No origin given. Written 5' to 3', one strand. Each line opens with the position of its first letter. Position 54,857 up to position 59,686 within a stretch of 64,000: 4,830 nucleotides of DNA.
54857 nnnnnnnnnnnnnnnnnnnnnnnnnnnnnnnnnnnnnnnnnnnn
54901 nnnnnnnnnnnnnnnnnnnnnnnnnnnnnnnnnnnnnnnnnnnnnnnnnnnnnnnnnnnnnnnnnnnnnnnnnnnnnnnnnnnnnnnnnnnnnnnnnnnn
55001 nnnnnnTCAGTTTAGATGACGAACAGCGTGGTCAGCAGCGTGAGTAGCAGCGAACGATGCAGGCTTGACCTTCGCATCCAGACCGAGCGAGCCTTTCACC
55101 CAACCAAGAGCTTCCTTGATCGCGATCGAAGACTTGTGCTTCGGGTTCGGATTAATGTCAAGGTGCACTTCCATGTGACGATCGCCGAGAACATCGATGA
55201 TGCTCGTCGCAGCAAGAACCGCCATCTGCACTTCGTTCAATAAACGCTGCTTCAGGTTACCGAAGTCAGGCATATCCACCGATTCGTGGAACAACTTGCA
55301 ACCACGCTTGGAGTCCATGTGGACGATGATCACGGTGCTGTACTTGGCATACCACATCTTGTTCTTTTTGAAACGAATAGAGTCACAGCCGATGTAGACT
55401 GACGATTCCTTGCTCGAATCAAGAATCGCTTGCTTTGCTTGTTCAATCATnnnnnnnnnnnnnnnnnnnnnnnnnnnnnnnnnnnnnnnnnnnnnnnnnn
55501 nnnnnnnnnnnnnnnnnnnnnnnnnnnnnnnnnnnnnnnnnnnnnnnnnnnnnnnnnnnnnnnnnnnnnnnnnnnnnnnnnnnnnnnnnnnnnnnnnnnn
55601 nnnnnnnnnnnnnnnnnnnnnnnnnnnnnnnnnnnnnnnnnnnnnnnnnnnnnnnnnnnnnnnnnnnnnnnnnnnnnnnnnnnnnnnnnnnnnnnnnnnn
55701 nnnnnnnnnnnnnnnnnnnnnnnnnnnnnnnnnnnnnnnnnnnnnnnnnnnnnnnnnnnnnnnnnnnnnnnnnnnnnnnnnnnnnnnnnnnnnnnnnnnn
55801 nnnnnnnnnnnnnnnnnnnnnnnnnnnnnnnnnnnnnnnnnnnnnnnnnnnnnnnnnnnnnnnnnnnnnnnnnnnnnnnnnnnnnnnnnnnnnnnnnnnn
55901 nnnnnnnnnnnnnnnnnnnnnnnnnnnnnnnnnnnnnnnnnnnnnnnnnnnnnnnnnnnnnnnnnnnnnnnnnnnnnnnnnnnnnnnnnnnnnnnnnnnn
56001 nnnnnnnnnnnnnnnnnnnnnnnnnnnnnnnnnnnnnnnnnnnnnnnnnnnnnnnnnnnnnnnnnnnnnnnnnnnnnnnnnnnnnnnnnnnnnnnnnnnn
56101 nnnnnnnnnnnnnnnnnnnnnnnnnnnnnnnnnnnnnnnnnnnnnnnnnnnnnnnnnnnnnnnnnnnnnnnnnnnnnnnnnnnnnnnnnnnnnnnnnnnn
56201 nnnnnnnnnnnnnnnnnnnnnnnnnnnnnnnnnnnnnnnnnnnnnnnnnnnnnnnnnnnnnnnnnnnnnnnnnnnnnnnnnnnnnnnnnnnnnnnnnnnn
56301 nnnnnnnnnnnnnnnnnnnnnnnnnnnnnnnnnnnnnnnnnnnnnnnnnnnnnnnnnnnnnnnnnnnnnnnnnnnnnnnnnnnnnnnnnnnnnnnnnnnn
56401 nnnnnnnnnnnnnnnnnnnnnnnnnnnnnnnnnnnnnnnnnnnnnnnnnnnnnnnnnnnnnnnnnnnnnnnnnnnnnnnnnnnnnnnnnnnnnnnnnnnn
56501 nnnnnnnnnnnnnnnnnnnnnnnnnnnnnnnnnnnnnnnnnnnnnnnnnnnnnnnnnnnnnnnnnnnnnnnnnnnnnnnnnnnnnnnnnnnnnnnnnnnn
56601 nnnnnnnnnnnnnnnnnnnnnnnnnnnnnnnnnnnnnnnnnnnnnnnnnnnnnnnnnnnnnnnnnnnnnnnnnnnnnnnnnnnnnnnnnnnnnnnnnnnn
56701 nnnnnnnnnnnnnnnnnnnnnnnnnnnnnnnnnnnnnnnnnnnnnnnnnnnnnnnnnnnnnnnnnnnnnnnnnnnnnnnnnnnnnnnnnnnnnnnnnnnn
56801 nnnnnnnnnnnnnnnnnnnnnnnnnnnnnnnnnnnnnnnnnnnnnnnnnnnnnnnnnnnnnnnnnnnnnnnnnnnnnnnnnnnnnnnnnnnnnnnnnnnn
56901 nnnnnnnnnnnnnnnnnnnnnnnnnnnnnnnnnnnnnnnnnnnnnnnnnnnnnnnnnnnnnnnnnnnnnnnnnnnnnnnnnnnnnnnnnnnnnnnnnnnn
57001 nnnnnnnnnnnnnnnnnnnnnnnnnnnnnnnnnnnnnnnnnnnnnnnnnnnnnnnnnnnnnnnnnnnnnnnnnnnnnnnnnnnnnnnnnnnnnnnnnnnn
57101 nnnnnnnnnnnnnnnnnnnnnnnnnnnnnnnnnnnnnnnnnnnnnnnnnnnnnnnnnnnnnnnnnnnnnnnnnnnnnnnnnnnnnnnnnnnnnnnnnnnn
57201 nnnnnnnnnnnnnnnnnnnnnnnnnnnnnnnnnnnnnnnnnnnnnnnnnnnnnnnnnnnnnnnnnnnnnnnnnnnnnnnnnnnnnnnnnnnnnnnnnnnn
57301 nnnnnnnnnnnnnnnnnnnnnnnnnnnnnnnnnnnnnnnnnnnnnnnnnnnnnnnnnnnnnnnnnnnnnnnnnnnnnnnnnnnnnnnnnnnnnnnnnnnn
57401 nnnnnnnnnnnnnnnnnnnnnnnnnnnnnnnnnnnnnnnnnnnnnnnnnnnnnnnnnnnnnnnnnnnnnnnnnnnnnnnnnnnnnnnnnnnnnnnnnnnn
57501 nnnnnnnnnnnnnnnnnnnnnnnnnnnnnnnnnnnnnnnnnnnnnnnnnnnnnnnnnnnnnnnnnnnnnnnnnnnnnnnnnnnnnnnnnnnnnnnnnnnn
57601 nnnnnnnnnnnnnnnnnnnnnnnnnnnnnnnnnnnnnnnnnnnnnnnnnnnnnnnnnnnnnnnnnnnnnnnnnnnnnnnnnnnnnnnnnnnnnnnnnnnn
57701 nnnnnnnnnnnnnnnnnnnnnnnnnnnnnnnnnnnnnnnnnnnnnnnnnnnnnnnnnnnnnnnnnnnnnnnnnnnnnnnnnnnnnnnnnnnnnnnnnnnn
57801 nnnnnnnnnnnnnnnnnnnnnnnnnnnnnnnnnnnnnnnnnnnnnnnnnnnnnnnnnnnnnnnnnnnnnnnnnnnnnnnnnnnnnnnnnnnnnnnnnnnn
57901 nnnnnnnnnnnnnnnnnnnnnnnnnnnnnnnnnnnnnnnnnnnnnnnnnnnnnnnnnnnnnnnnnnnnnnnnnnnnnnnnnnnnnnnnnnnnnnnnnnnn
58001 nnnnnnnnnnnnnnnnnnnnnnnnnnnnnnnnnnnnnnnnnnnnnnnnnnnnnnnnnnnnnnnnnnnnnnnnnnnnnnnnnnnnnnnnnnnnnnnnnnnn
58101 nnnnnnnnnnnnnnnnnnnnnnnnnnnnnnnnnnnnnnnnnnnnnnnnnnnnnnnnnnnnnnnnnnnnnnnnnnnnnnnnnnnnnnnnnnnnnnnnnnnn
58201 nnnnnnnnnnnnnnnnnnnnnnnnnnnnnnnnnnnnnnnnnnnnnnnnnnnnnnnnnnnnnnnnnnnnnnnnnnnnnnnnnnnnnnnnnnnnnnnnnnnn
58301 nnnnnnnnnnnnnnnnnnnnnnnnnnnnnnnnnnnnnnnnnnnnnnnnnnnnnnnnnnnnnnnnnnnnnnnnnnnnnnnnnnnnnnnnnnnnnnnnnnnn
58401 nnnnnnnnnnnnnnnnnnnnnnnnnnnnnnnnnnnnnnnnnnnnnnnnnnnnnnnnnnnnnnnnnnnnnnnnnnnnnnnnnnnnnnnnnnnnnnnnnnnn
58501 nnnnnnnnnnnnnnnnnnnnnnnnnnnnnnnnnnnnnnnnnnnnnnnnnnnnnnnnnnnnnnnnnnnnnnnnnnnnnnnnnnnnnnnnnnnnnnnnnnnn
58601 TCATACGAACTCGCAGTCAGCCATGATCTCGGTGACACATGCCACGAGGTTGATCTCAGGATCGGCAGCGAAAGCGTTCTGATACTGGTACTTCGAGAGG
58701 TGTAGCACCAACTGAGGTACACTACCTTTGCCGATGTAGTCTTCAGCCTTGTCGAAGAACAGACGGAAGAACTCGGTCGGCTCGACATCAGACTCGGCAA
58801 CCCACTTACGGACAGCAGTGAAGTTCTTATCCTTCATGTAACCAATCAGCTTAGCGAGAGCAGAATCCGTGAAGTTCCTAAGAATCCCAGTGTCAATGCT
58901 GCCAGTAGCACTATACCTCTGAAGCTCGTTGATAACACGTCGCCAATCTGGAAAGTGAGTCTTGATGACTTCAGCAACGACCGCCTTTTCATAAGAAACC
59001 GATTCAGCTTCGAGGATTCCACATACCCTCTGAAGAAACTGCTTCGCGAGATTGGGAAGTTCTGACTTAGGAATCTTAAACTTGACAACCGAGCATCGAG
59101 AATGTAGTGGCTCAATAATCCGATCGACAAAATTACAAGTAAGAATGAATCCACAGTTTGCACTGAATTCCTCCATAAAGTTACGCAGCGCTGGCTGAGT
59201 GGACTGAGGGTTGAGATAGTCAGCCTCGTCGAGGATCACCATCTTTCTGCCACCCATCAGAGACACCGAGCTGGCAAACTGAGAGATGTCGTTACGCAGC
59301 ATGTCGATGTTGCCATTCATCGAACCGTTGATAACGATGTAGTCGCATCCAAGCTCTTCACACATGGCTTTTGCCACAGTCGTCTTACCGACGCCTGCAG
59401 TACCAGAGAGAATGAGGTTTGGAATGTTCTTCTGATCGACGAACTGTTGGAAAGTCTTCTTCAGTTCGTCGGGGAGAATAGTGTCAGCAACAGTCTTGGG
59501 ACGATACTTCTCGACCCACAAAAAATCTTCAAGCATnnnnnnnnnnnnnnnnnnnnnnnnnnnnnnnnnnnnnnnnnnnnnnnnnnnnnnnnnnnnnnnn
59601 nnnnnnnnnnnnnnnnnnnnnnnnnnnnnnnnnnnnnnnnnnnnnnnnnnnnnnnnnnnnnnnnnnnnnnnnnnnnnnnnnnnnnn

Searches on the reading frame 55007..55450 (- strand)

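Call 81: search_protein_families(library=pfam, proteins=[window:55007-55450:-], max_evalue=0.0001)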
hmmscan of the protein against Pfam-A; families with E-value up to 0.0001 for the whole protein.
window:55007-55450:- (147 aa): 1 family
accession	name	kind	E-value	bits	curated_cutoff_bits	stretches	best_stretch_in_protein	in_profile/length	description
PF04308.18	RNaseH_like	-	1.4e-22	80.6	25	1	3-141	4-142/145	Ribonuclease H-like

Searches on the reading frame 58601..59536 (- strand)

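Call 72: search_protein_families(library=pfam, proteins=[window:58601-59536:-], max_evalue=0.01)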
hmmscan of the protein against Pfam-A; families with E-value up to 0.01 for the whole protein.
window:58601-59536:- (311 aa): 16 families
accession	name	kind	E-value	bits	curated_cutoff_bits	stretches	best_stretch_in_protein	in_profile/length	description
PF00004.35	AAA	-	9.5e-16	58.9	21.2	1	41-150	1-125/131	ATPase family associated with various cellular activities (AAA)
PF21328.3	Gp44_lid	-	5.7e-14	52.5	27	1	162-219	4-62/63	Sliding-clamp-loader large subunit, AAA+ ATPase lid domain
PF13177.12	DNA_pol3_delta2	-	1.8e-10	41.5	27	1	76-154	82-158/161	DNA polymerase III, delta subunit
PF13401.12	AAA_22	-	1.5e-06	29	27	0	41-80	8-50/130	AAA domain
PF03215.21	Rad17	-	9.3e-06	26.1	23.8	1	6-94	8-106/186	Rad17 P-loop domain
PF13173.12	AAA_14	-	2.9e-05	24.5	27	1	40-133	4-96/129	AAA domain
PF13191.12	AAA_16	-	0.00015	22.7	32.6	1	25-68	12-55/167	AAA ATPase domain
PF07728.20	AAA_5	-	0.00059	20.3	22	1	40-123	1-92/139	AAA domain (dynein-related subfamily)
PF13238.12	AAA_18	-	0.00071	20.5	29.4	1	42-70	2-29/128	AAA domain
PF02367.23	TsaE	-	0.001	19.5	26.6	1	25-65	10-48/128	Threonylcarbamoyl adenosine biosynthesis protein TsaE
PF05496.18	RuvB_N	-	0.0018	18.5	27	1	12-124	2-111/159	Holliday junction DNA helicase RuvB P-loop domain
PF05673.19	DUF815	-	0.0024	17.5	23.8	1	24-65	39-80/249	Protein of unknown function (DUF815)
PF01695.23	IstB_IS21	-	0.0037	17.3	24.1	0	31-108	87-165/238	IstB-like ATP binding protein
PF13671.12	AAA_33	-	0.005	17.6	27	1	42-70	3-29/143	AAA domain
PF24883.2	NPHP3_N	-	0.0065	17.1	24.8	0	27-62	10-46/164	Nephrocystin 3, N-terminal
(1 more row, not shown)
